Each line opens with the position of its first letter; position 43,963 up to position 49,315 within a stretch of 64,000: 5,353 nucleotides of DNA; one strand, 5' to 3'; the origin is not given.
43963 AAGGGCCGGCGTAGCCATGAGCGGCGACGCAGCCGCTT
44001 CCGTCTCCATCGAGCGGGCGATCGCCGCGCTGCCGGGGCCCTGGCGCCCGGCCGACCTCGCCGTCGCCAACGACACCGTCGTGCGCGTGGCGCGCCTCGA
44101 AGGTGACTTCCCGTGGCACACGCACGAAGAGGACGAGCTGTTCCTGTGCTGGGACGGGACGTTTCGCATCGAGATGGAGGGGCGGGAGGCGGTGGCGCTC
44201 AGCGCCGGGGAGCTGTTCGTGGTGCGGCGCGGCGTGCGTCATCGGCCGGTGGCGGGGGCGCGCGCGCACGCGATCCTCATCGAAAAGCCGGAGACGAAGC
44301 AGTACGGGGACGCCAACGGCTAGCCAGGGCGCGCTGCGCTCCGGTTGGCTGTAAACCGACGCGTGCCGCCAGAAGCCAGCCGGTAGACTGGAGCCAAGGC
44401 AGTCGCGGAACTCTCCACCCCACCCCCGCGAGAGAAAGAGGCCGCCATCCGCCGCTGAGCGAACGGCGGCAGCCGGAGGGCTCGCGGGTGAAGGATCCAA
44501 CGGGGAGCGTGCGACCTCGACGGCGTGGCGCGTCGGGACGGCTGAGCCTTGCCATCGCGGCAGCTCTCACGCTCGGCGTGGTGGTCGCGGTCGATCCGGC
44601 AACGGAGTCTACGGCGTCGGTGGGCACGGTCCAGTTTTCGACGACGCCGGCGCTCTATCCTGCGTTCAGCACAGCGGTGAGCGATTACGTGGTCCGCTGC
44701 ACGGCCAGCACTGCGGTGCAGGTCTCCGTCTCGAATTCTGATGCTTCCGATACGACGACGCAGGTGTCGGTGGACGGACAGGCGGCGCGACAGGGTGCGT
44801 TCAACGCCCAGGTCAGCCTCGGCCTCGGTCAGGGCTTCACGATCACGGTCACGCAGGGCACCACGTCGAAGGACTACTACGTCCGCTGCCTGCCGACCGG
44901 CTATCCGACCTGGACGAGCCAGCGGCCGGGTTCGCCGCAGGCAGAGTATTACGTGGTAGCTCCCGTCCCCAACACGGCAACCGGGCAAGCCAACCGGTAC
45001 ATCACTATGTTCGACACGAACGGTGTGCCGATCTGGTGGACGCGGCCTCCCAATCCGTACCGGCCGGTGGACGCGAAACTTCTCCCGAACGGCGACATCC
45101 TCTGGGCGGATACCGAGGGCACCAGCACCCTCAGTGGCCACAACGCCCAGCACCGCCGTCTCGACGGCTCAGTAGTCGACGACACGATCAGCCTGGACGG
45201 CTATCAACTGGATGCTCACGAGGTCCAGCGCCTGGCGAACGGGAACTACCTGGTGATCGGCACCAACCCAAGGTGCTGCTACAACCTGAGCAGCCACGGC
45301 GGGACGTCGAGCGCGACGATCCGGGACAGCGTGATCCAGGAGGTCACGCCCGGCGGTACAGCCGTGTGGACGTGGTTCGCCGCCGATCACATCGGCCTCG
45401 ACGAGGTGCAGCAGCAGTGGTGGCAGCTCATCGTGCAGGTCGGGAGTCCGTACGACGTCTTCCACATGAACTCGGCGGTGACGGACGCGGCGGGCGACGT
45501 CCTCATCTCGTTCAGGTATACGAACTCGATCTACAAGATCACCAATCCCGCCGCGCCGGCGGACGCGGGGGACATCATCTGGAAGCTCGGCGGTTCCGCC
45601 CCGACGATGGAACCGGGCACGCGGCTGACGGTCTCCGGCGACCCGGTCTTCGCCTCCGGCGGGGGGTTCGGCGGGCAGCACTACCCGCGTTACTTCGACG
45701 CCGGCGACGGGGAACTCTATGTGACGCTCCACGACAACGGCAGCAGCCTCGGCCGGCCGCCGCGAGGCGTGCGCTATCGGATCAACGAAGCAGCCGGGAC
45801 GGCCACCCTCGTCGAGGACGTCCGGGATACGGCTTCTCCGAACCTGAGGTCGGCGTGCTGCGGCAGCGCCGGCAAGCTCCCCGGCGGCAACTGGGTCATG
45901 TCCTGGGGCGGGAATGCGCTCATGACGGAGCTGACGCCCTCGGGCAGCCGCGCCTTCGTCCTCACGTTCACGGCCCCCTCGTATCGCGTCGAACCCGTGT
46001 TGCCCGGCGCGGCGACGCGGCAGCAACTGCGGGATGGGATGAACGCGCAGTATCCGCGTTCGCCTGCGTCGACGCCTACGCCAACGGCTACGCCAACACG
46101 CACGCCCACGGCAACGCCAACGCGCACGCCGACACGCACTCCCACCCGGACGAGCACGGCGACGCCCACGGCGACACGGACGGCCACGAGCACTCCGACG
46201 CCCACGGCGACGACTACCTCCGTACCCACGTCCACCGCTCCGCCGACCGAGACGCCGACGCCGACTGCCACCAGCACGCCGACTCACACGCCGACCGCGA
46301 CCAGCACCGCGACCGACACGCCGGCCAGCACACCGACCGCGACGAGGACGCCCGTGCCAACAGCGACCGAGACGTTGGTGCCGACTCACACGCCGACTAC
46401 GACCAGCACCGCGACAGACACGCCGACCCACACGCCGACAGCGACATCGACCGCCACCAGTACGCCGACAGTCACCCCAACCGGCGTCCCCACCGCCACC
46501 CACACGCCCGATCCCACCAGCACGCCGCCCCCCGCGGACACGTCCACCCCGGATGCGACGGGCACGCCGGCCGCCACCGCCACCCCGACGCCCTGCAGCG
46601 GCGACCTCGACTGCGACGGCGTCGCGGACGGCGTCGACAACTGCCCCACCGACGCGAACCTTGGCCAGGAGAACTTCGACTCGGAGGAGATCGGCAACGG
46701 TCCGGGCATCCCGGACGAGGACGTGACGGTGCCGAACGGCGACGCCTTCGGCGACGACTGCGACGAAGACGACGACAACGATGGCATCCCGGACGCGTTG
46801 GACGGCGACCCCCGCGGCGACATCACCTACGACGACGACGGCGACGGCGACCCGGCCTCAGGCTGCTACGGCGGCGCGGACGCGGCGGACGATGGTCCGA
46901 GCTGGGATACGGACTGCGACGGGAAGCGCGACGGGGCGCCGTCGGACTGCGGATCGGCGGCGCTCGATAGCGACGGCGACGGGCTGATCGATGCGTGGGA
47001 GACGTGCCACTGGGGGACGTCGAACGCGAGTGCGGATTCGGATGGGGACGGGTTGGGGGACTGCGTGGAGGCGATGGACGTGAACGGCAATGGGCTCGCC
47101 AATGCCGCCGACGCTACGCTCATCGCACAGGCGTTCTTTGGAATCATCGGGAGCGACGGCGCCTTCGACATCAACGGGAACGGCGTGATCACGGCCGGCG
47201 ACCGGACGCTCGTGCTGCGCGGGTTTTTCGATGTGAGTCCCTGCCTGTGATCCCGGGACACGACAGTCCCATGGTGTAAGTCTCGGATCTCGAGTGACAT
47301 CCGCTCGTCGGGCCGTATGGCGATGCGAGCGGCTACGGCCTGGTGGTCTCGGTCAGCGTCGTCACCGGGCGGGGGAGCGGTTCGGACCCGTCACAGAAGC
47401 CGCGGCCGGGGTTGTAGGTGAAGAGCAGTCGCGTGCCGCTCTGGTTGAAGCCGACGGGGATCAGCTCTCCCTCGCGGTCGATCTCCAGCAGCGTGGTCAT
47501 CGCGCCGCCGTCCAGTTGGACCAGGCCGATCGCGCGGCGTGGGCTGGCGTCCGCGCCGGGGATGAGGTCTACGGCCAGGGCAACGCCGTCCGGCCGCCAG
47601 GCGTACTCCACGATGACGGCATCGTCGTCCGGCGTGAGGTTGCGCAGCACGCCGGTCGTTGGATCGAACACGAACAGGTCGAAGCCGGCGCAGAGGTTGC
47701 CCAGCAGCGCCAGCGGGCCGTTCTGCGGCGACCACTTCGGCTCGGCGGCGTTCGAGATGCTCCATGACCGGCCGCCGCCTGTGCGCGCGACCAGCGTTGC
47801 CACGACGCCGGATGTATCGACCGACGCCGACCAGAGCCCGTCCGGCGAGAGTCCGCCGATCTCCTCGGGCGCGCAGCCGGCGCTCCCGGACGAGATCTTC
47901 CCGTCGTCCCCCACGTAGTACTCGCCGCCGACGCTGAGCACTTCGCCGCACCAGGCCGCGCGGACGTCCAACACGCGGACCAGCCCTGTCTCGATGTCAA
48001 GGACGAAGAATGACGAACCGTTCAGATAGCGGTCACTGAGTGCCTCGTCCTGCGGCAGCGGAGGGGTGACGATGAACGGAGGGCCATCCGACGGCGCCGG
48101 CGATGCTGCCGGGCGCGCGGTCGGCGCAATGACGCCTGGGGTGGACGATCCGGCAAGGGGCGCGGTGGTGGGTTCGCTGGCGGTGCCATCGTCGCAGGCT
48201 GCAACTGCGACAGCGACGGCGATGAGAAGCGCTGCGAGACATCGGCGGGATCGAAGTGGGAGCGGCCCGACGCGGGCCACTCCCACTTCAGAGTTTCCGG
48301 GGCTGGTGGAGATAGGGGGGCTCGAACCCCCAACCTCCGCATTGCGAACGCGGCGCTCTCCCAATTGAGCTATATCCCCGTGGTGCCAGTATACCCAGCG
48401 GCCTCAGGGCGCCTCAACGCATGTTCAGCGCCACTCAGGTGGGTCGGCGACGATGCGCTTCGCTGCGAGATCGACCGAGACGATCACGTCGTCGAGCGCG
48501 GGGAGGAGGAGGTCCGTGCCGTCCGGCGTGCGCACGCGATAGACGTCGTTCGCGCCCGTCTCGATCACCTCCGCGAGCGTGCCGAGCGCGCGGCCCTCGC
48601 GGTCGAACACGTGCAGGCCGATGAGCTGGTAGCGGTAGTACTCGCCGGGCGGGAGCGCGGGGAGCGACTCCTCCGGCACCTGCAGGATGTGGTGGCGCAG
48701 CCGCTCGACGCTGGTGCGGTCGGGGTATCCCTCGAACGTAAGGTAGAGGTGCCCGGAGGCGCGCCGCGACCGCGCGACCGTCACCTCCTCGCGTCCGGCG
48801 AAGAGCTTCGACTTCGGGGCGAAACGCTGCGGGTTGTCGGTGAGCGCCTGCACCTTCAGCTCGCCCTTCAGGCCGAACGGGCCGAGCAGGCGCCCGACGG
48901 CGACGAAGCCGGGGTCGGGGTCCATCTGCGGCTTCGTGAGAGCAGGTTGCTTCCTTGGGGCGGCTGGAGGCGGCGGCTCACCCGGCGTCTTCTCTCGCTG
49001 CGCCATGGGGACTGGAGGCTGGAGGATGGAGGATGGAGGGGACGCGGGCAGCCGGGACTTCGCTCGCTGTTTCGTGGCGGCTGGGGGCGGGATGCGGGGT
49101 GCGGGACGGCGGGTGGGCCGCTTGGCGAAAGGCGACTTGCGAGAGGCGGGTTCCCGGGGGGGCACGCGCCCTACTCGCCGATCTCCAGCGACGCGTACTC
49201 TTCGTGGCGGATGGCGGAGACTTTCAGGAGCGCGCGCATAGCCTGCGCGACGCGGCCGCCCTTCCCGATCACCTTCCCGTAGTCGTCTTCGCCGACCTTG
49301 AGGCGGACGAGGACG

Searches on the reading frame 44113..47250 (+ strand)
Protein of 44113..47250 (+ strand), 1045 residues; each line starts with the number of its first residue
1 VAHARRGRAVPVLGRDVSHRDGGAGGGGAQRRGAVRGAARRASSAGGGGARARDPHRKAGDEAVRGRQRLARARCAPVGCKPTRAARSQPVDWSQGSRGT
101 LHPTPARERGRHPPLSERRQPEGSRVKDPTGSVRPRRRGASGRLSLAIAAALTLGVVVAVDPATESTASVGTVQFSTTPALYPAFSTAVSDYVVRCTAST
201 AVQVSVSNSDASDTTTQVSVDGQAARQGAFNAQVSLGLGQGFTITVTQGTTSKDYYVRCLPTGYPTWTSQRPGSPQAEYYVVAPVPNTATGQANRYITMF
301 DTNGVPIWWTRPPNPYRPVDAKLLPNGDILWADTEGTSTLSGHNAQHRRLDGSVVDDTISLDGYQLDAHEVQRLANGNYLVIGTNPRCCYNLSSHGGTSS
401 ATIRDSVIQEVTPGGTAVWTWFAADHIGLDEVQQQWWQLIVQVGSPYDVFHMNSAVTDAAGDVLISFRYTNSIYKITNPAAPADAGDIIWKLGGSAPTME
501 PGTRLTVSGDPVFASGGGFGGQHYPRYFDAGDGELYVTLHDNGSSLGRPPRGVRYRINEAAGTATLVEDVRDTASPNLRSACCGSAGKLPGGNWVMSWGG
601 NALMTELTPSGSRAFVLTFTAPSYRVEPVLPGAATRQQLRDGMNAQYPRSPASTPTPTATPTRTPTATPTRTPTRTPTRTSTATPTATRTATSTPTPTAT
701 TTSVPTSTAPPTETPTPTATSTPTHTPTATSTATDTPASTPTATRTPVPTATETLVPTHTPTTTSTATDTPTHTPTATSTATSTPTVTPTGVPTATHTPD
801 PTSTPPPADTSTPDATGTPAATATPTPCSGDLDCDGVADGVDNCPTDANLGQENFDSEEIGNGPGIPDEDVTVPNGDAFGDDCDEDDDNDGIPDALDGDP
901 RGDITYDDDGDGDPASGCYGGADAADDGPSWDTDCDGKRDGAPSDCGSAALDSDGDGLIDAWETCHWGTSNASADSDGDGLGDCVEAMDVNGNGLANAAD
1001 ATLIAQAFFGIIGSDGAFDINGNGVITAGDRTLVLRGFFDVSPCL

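Call 103: search_protein_families(library=pfam, proteins=[window:44113-47250:+], max_evalue=0.00001)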
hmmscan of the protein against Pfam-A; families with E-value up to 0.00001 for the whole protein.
window:44113-47250:+ (1045 aa): 2 families
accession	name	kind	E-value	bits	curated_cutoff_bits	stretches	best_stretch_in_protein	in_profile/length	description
PF05935.17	Arylsulfotrans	-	4e-22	79.2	24.2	1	290-604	23-337/374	Arylsulfotransferase (ASST)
PF14269.12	Arylsulfotran_2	-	5.4e-22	79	27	1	360-616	53-297/301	Arylsulfotransferase (ASST)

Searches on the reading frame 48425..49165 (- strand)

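Call 103: search_protein_families(library=pfam, proteins=[window:48425-49165:-], max_evalue=0.00001)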
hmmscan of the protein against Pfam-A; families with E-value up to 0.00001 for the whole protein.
window:48425-49165:- (246 aa): 3 families
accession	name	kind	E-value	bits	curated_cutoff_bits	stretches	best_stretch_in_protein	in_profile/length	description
PF01782.24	RimM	-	1e-17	64.6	23.5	1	90-166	2-83/84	RimM N-terminal domain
PF24986.1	PRC_RimM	-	6.2e-17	61.4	27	1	180-244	3-67/69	RimM PRC barrel domain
PF05239.21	PRC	-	9.1e-09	35.6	21.2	1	174-244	2-75/78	PRC-barrel domain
